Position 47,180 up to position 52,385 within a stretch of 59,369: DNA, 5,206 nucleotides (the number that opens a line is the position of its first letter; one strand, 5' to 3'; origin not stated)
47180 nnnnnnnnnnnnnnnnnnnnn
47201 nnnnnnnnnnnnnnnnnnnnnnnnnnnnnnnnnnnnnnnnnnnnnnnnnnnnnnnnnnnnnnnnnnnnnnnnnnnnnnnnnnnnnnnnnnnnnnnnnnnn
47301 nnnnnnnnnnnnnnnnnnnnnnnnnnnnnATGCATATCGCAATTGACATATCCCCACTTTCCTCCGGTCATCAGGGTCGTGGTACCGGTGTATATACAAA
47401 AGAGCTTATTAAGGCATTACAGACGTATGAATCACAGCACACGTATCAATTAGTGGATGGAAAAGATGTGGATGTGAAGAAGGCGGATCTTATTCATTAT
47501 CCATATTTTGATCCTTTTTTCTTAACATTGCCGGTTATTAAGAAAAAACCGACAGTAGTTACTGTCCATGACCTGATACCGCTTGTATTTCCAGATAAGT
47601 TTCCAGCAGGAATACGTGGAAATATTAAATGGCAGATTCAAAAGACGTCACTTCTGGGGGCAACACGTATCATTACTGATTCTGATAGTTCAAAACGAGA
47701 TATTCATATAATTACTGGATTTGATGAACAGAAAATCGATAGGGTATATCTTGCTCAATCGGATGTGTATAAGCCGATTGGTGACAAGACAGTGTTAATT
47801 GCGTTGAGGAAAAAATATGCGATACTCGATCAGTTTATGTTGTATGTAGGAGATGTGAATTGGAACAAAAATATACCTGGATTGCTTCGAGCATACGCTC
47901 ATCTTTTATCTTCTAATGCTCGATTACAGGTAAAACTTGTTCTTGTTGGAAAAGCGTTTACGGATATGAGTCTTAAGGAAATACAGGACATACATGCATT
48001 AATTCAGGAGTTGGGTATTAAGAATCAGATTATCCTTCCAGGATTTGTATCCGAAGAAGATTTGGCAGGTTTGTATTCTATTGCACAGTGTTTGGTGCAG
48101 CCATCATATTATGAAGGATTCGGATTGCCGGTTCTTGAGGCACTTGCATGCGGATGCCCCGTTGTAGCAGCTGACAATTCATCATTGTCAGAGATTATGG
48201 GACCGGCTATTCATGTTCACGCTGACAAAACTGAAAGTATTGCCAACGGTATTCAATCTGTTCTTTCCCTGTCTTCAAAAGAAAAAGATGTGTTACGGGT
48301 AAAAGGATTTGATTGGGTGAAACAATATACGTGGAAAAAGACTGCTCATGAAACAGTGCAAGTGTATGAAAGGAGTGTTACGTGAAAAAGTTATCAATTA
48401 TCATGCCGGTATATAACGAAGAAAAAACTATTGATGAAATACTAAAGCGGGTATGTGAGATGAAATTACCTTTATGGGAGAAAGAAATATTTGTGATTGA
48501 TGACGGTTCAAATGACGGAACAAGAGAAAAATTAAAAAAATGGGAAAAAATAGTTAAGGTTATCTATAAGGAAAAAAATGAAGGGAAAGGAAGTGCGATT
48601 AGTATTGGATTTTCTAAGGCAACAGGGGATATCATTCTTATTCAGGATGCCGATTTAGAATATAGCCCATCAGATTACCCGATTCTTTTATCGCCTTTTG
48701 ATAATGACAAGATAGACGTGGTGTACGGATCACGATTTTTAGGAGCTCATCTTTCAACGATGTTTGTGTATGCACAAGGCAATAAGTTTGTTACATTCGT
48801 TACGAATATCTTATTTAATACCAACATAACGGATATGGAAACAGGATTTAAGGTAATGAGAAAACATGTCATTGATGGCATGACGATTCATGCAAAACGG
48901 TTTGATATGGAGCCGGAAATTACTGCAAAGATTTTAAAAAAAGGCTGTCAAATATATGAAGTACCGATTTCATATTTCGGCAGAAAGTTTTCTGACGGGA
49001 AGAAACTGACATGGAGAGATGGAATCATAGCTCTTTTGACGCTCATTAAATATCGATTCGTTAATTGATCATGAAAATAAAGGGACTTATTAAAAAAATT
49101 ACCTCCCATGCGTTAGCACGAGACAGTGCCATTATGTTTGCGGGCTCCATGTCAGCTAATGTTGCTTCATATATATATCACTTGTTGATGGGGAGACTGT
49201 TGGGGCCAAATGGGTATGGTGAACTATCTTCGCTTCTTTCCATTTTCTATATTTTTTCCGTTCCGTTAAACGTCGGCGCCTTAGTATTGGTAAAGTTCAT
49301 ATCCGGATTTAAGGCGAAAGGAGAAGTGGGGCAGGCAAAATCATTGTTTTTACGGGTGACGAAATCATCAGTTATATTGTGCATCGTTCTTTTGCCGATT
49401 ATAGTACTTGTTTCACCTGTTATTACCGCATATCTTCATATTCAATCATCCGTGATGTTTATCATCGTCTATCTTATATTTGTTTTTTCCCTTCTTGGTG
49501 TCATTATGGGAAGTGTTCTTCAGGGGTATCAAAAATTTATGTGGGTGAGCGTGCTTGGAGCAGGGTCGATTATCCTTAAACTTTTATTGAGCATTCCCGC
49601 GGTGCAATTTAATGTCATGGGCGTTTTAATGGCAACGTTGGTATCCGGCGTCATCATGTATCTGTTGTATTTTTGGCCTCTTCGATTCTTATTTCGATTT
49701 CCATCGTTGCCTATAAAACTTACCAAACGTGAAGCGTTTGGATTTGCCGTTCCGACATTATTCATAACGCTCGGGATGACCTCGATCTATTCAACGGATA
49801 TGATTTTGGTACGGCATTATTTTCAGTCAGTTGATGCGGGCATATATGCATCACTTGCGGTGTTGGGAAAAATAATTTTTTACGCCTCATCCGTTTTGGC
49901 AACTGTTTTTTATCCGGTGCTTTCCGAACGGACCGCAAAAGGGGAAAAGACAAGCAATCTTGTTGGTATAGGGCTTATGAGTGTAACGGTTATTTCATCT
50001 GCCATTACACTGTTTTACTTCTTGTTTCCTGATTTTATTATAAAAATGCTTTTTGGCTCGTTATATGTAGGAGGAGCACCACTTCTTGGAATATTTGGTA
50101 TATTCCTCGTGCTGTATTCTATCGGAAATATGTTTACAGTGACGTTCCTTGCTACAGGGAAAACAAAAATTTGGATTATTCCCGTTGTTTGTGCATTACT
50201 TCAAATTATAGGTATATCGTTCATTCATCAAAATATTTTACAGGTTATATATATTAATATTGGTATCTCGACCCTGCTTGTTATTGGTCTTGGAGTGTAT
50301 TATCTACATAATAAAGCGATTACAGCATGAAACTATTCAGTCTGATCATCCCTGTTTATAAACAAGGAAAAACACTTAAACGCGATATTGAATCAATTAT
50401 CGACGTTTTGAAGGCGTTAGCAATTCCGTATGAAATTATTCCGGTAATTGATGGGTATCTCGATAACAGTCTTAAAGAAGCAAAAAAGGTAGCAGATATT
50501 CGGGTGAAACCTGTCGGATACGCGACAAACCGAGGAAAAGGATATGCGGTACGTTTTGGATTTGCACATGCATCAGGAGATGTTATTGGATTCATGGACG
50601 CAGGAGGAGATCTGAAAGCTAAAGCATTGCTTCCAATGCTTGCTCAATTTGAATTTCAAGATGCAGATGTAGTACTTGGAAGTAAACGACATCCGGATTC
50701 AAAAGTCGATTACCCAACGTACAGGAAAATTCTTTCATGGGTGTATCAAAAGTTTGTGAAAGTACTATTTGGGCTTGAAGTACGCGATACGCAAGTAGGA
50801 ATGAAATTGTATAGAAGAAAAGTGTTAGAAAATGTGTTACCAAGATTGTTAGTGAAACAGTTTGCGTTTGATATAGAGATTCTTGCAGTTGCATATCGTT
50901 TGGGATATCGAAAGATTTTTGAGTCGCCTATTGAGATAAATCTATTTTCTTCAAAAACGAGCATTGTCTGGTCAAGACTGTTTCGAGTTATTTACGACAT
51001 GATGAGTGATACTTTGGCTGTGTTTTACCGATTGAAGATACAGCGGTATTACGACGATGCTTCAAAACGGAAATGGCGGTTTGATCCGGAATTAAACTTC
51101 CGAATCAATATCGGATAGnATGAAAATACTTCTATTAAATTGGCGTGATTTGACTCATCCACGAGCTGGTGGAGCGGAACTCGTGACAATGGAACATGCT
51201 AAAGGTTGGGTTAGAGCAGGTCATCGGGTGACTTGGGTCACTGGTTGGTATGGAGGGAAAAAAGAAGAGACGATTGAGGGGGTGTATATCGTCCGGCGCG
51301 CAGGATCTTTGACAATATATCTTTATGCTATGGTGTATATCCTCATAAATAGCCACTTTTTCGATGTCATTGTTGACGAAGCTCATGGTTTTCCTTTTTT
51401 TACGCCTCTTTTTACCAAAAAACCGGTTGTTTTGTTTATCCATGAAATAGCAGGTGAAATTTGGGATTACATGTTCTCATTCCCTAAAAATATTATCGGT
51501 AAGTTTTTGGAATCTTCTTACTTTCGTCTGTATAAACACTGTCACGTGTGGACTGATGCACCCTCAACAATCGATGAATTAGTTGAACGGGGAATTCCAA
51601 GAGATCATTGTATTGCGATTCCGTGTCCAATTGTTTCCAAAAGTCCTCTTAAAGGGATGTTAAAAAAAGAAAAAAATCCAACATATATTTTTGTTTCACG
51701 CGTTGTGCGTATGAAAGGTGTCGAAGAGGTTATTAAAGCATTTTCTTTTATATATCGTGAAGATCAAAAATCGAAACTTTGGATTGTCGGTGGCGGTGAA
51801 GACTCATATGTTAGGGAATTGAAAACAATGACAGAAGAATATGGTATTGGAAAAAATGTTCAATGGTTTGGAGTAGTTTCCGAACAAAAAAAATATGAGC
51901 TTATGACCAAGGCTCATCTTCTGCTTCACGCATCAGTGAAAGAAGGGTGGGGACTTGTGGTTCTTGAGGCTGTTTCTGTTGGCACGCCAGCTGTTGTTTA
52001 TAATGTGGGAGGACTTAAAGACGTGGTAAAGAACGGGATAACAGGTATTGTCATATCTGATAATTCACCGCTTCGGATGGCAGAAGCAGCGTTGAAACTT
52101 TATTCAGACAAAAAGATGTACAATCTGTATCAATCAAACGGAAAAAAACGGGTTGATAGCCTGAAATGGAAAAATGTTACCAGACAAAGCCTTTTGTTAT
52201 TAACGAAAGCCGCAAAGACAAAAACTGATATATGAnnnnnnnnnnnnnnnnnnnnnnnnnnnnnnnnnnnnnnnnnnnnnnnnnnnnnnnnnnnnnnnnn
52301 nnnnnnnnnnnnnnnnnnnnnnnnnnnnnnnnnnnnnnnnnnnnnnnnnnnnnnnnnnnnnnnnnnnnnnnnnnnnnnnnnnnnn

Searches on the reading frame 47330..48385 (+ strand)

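Call 7: search_protein_families(library=pfam, proteins=[window:47330-48385:+], max_evalue=0.01)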
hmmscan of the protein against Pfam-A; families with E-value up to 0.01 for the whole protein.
window:47330-48385:+ (351 aa): 6 families
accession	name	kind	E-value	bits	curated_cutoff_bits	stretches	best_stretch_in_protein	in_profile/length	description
PF00534.26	Glycos_transf_1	-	4.9e-32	111.3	26.4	1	167-319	15-163/172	Glycosyl transferases group 1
PF13692.12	Glyco_trans_1_4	-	1.8e-24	87.1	27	1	170-312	4-140/142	Glycosyl transferases group 1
PF20706.3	GT4-conflict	-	1.2e-08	34.9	26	1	179-293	211-323/385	Family 4 Glycosyltransferase in conflict systems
PF13439.12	Glyco_transf_4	-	2.9e-08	34.4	28.5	1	51-140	72-163/170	Glycosyltransferase Family 4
PF13524.12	Glyco_trans_1_2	-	0.00018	21.9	25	1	237-340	32-140/144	Glycosyl transferase-like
PF00982.27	Glyco_transf_20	-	0.00087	18.6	32.5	1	158-343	266-468/473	Glycosyltransferase family 20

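Call 63: search_protein_families(library=ncbifam, proteins=[window:47330-48385:+], max_evalue=1e-10)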
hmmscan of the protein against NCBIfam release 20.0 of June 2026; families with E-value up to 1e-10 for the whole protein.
window:47330-48385:+ (351 aa): 12 families
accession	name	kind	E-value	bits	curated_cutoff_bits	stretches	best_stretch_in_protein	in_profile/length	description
TIGR04047.1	MSMEG_0565_glyc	hypoth_equivalog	7.3e-28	97.7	259.85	1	166-347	192-372/373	MSMEG_0565 family glycosyltransferase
TIGR03449.1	mycothiol_MshA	equivalog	7.3e-25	87.7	462.5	1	110-349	164-403/406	D-inositol-3-phosphate glycosyltransferase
TIGR02149.1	glgA_Coryne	subfamily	3.1e-24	85.8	302.4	1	68-348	102-389/391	glycogen synthase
NF038295.1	EPS_HpsP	equivalog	4.4e-18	65.5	550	1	140-348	173-386/388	hormogonium polysaccharide biosynthesis glycosyltransferase HpsP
TIGR04157.1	glyco_rSAM_CFB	subfamily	2.5e-17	62.9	400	1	104-296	163-345/406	TIGR04157 family glycosyltransferase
TIGR03088.1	stp2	hypoth_equivalog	5.6e-15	55.3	409.05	1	146-348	173-372/374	TIGR03088 family PEP-CTERM/XrtA system glycosyltransferase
NF053787.1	GlcN_PG_synth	equivalog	8.7e-14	51.1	480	1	167-348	195-358/361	N-acetylglucosaminyl phosphatidylglycerol synthase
NF050063.1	ProtGlycPglJ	equivalog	5.1e-13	49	500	1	158-329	185-352/363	N-acetylgalactosamine-N,N'-diacetylbacillosaminyl-diphospho-undecaprenol 4-alpha-N-acetylgalactosaminyltransferase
NF041876.1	EPS_EpsE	equivalog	6.5e-13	48.7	400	1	172-313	219-360/389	exopolysaccharide biosynthesis GT4 family glycosyltransferase EpsE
TIGR03999.1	thiol_BshA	equivalog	1.6e-12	47.1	273.7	1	167-348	199-372/375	N-acetyl-alpha-D-glucosaminyl L-malate synthase BshA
NF012028.0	PRK15484.1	subfamily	5e-12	45.6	618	1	167-341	193-370/380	lipopolysaccharide N-acetylglucosaminyltransferase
NF053513.1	Gtran_IagA_BgsA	equivalog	8.1e-11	41.5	460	0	219-349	204-331/333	LTA glycolipid anchor biosynthesis glycosyltransferase, IagA/BgsA family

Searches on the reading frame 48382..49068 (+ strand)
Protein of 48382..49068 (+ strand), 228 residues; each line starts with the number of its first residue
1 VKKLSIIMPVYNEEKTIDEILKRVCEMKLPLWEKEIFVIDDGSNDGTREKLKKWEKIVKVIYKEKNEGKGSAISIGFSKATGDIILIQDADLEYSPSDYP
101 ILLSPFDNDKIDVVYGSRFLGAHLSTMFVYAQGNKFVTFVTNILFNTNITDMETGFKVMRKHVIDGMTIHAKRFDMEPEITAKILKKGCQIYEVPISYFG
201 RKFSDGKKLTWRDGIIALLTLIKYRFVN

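Call 7: search_protein_families(library=pfam, proteins=[window:48382-49068:+], max_evalue=0.01)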
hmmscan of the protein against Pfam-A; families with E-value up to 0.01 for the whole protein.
window:48382-49068:+ (228 aa): 4 families
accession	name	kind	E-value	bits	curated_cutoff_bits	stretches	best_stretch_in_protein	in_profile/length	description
PF00535.33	Glycos_transf_2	-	2.7e-36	125.4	23.3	1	5-164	1-164/168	Glycosyl transferase family 2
PF10111.15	Glyco_tranf_2_2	-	6.7e-07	29.5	27.3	1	5-98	1-98/276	Glycosyltransferase like family 2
PF13641.12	Glyco_tranf_2_3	-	2.6e-06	28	27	1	4-129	3-133/230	Glycosyltransferase like family 2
PF13704.12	Glyco_tranf_2_4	-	0.00042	21.2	27.5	1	20-67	6-52/98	Glycosyl transferase family 2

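Call 42: search_protein_families(library=ncbifam, proteins=[window:48382-49068:+], max_evalue=0.00001)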
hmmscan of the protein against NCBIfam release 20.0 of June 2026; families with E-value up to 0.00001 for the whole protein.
window:48382-49068:+ (228 aa): 15 families
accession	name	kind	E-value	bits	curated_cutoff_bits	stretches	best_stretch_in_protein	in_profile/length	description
TIGR04182.1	glyco_TIGR04182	equivalog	3.2e-31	108.8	325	1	4-224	2-217/293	S-layer glycoprotein N-glycosyltransferase AglJ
NF007986.1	PRK10714.1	equivalog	5.1e-21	75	529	1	1-208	5-210/316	undecaprenyl-phosphate 4-deoxy-4-formamido-L-arabinose transferase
NF047588.1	GlcsyltransPgfSStrep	equivalog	3.9e-18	65.7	500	1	3-167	2-167/308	glycosyltransferase PgfS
TIGR03937.1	PgaC_IcaA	equivalog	1.2e-16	60.8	422.3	1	2-93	45-137/407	poly-beta-1,6-N-acetyl-D-glucosamine synthase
NF041391.1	DPhHxTase_Halo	equivalog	1.8e-15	56.5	375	1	8-202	1-187/213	dolichyl-phosphate hexose transferase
NF007482.0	PRK10073.1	equivalog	1.1e-14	54.2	423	1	2-114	6-118/334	glycosyltransferase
NF058614.1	PPMAGASynPpgS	equivalog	1.8e-14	53.7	370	1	6-214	4-212/226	polyprenyl-phospho-N-acetylgalactosaminyl synthase PpgS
TIGR04283.1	glyco_like_mftF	equivalog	3.2e-14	53.1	182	1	4-125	1-117/221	TIGR04283 family arsenosugar biosynthesis glycosyltransferase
NF041875.1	EPS_EpsD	equivalog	7.2e-13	48.6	370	1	4-96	1-94/325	exopolysaccharide biosynthesis glycosyltransferase EpsD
NF047683.1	TeichurnBiosyTuaG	equivalog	2e-12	47.3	400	1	3-96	7-101/252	teichuronic acid biosynthesis protein TuaG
NF010496.0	PRK13915.1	equivalog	1.3e-11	44.1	262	1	2-114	31-151/307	glucosyl-3-phosphoglycerate synthase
TIGR03965.1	mycofact_glyco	equivalog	3.2e-10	39.5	280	1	3-115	75-188/467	mycofactocin biosynthesis glycosyltransferase MftF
NF053739.1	GlytfEpsEBac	equivalog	3.4e-08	32.8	450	1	3-91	2-92/265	glycosyltransferase EpsE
NF041865.1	EpsU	equivalog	2.6e-07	30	700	1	2-97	39-138/394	exopolysaccharide biosynthesis GT2 family glycosyltransferase EpsU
TIGR03111.1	glyc2_xrt_Gpos1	hypoth_equivalog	5.5e-07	28.7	363.95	1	3-108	50-158/439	TIGR03111 family XrtG-associated glycosyltransferase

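Call 67: search_solved_structures(query=window:48382-49068:+, max_evalue=0.00001)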
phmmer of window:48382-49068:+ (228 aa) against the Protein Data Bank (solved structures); distinct sequences matched with E-value up to 0.00001: 19.
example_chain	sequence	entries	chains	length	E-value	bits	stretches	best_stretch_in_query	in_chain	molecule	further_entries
5mlz_A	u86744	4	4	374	2.7e-22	82.8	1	3-203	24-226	Dolichol monophosphate mannose synthase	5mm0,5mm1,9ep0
9hwj_A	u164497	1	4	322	5.4e-19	72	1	1-208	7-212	Undecaprenyl-phosphate 4-deoxy-4-formamido-L-arabinose transferase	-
9bhc_C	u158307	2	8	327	4.4e-18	69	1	1-208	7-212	Undecaprenyl-phosphate 4-deoxy-4-formamido-L-arabinose transferase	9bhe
8vxh_A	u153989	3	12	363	6e-18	68.5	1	1-208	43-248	Undecaprenyl-phosphate 4-deoxy-4-formamido-L-arabinose transferase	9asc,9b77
6p61_A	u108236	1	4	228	5.8e-13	52.2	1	4-106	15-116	Glycosyltransferase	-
5eke_A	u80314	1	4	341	2.8e-11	46.7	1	3-119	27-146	Uncharacterized glycosyltransferase sll0501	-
5ekp_C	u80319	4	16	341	2.8e-11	46.7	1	3-119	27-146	Uncharacterized glycosyltransferase sll0501 | Glycosyltransferase sll0501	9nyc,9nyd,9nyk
9nye_A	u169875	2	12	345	2.9e-11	46.7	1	3-119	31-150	Glycosyltransferase sll0501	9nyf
2z87_A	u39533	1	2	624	1.3e-10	44.5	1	4-149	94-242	Chondroitin synthase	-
2z86_A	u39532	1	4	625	1.3e-10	44.5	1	4-149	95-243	Chondroitin synthase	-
6yv7_B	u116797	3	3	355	4.2e-10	42.9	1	3-94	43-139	Glycosyl transferase, family 2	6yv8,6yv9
6yv7_A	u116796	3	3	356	4.2e-10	42.9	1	3-94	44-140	Glycosyl transferase, family 2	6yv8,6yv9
5tze_C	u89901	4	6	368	5.4e-09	39.2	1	3-92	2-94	Glycosyl transferase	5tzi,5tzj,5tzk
5tz8_A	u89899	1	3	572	1.1e-08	38.2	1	3-92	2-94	Glycosyl transferase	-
3bcv_A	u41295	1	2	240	2e-07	34.1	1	2-100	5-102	Putative glycosyltransferase protein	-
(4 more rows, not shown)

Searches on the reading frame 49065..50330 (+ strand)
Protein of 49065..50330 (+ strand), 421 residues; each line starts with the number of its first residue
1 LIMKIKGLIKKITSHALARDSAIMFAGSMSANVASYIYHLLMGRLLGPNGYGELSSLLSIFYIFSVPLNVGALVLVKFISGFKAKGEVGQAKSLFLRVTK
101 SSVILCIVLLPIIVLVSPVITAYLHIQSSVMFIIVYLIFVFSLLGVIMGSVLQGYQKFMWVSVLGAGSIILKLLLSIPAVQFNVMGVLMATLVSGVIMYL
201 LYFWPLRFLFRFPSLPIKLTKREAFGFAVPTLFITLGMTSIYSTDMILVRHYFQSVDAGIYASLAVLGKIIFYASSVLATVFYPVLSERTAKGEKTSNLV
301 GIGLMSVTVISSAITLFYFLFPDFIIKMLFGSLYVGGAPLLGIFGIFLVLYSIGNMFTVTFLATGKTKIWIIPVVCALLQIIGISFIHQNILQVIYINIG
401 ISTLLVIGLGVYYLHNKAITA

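Call 7: search_protein_families(library=pfam, proteins=[window:49065-50330:+], max_evalue=0.01)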
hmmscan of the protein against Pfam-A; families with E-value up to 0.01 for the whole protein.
window:49065-50330:+ (421 aa): 2 families
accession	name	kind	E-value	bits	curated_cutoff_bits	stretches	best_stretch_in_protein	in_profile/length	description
PF13440.11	Polysacc_synt_3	-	7e-10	39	23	1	42-334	2-288/293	Polysaccharide biosynthesis protein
PF01943.22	Polysacc_synt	-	3.9e-08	33.5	28.2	1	18-288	2-272/274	Polysaccharide biosynthesis protein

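Call 63: search_protein_families(library=ncbifam, proteins=[window:49065-50330:+], max_evalue=1e-10)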
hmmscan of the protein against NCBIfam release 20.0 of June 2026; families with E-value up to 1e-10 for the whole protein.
window:49065-50330:+ (421 aa): 0 families

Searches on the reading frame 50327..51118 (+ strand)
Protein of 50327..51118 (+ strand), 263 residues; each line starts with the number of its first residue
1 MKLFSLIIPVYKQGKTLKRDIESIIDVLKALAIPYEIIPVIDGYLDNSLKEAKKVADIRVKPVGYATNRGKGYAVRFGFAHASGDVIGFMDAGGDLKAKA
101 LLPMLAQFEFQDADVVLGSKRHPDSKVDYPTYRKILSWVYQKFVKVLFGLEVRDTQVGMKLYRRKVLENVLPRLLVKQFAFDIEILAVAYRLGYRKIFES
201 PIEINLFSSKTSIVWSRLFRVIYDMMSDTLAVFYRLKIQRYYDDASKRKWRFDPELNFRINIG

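Call 7: search_protein_families(library=pfam, proteins=[window:50327-51118:+], max_evalue=0.01)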
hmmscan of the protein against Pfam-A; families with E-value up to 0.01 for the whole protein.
window:50327-51118:+ (263 aa): 1 family
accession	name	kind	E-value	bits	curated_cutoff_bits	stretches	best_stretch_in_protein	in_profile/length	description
PF00535.33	Glycos_transf_2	-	1.1e-22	81.2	23.3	1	5-170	1-167/168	Glycosyl transferase family 2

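Call 42: search_protein_families(library=ncbifam, proteins=[window:50327-51118:+], max_evalue=0.00001)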
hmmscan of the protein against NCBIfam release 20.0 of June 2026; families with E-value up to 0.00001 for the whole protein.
window:50327-51118:+ (263 aa): 7 families
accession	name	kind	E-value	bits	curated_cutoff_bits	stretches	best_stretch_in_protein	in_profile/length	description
NF007986.1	PRK10714.1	equivalog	2.8e-14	52.8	529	1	3-227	7-224/316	undecaprenyl-phosphate 4-deoxy-4-formamido-L-arabinose transferase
NF047588.1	GlcsyltransPgfSStrep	equivalog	6.6e-12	45.3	500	1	4-171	3-168/308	glycosyltransferase PgfS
NF058614.1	PPMAGASynPpgS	equivalog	1.3e-09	37.8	370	1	6-205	4-197/226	polyprenyl-phospho-N-acetylgalactosaminyl synthase PpgS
TIGR03937.1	PgaC_IcaA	equivalog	7e-08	31.8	422.3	1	3-110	46-152/407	poly-beta-1,6-N-acetyl-D-glucosamine synthase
NF007482.0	PRK10073.1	equivalog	4.8e-07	29.1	423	1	3-104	7-106/334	glycosyltransferase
TIGR04182.1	glyco_TIGR04182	equivalog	9e-07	28.6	325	1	7-185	5-170/293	S-layer glycoprotein N-glycosyltransferase AglJ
NF041391.1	DPhHxTase_Halo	equivalog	1.4e-06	27.5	375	1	51-171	36-154/213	dolichyl-phosphate hexose transferase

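Call 69: search_solved_structures(query=window:50327-51118:+, max_evalue=0.00001)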
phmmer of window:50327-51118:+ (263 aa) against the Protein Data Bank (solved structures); distinct sequences matched with E-value up to 0.00001: 8.
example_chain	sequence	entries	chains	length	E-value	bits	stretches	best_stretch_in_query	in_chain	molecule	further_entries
5mlz_A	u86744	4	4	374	3.2e-10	43.6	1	4-206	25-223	Dolichol monophosphate mannose synthase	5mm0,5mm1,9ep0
9hwj_A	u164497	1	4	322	1e-09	41.9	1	2-227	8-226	Undecaprenyl-phosphate 4-deoxy-4-formamido-L-arabinose transferase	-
9bhc_C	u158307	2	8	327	2.3e-09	40.8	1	2-227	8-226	Undecaprenyl-phosphate 4-deoxy-4-formamido-L-arabinose transferase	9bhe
8vxh_A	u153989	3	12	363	3.1e-09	40.4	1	2-227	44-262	Undecaprenyl-phosphate 4-deoxy-4-formamido-L-arabinose transferase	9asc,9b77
5eke_A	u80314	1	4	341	5.5e-07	33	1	4-167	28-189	Uncharacterized glycosyltransferase sll0501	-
5ekp_C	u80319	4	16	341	5.8e-07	32.9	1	4-167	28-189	Uncharacterized glycosyltransferase sll0501 | Glycosyltransferase sll0501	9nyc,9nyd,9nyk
9nye_A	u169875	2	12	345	6e-07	32.9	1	4-167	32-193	Glycosyltransferase sll0501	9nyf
5hea_A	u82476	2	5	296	8.1e-06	29.2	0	2-93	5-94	Putative glycosyltransferase (GalT1)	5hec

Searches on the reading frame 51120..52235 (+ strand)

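Call 7: search_protein_families(library=pfam, proteins=[window:51120-52235:+], max_evalue=0.01)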
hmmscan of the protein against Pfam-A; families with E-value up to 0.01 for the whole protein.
window:51120-52235:+ (371 aa): 5 families
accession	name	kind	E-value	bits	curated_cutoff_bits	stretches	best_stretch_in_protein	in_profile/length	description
PF00534.26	Glycos_transf_1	-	2.6e-39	134.9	26.4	1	181-344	10-172/172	Glycosyl transferases group 1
PF13692.12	Glyco_trans_1_4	-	1.8e-27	96.8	27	1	187-330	2-142/142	Glycosyl transferases group 1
PF13439.12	Glyco_transf_4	-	7.8e-12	46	28.5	1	17-171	2-166/170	Glycosyltransferase Family 4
PF20706.3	GT4-conflict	-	1.6e-11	44.3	26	1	179-305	190-322/385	Family 4 Glycosyltransferase in conflict systems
PF13579.12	Glyco_trans_4_4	-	0.00073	20.3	29.7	1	17-169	1-157/158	Glycosyl transferase 4-like domain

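Call 63: search_protein_families(library=ncbifam, proteins=[window:51120-52235:+], max_evalue=1e-10)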
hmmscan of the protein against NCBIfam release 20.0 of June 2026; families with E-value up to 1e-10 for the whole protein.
window:51120-52235:+ (371 aa): 23 families
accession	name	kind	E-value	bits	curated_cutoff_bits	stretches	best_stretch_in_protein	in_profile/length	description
NF046085.1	XrtY_assoc_Gly1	equivalog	3.2e-27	95.4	400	1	120-346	144-365/387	XrtY-associated glycosyltransferase XYAG1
NF041876.1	EPS_EpsE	equivalog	5.1e-26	91.8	400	1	186-346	213-377/389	exopolysaccharide biosynthesis GT4 family glycosyltransferase EpsE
TIGR03999.1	thiol_BshA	equivalog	4.5e-25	88.4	273.7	1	182-352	195-361/375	N-acetyl-alpha-D-glucosaminyl L-malate synthase BshA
NF047880.1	glyco_SdgA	exception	2.7e-21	75.7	800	1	135-352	266-478/488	serine-aspartate repeat adhesin O-glycosyltransferase SdgA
TIGR03449.1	mycothiol_MshA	equivalog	3.7e-21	75.5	462.5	1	187-363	221-402/406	D-inositol-3-phosphate glycosyltransferase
NF041010.1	glycosy_Agl16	equivalog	8.9e-20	70.8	575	1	152-358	146-345/352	glycosylation protein Agl16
NF038011.1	PelF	equivalog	2.7e-19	69.6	100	1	158-348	276-475/489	GT4 family glycosyltransferase PelF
TIGR02149.1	glgA_Coryne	subfamily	6.4e-19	68.3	302.4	1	183-359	201-385/391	glycogen synthase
TIGR04047.1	MSMEG_0565_glyc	hypoth_equivalog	2.4e-18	66.4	259.85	1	177-358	184-368/373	MSMEG_0565 family glycosyltransferase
NF007396.0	PRK09922.1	equivalog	3e-18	65.8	385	1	152-323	148-319/361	lipopolysaccharide 1,6-galactosyltransferase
TIGR04157.1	glyco_rSAM_CFB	subfamily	3.1e-18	65.9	400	1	184-344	225-388/406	TIGR04157 family glycosyltransferase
TIGR03088.1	stp2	hypoth_equivalog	4.8e-18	65.3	409.05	1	183-346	191-354/374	TIGR03088 family PEP-CTERM/XrtA system glycosyltransferase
TIGR02095.1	glgA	subfamily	3e-16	59.1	328.45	1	181-341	289-456/477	glycogen/starch synthase, ADP-glucose type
NF038229.1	Glyco4_Geo_Pelo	equivalog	1.8e-14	53.5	400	1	198-345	173-316/338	GPMC system family 4 glycosyltransferase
NF053787.1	GlcN_PG_synth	equivalog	1.7e-13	50.1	480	1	184-356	195-351/361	N-acetylglucosaminyl phosphatidylglycerol synthase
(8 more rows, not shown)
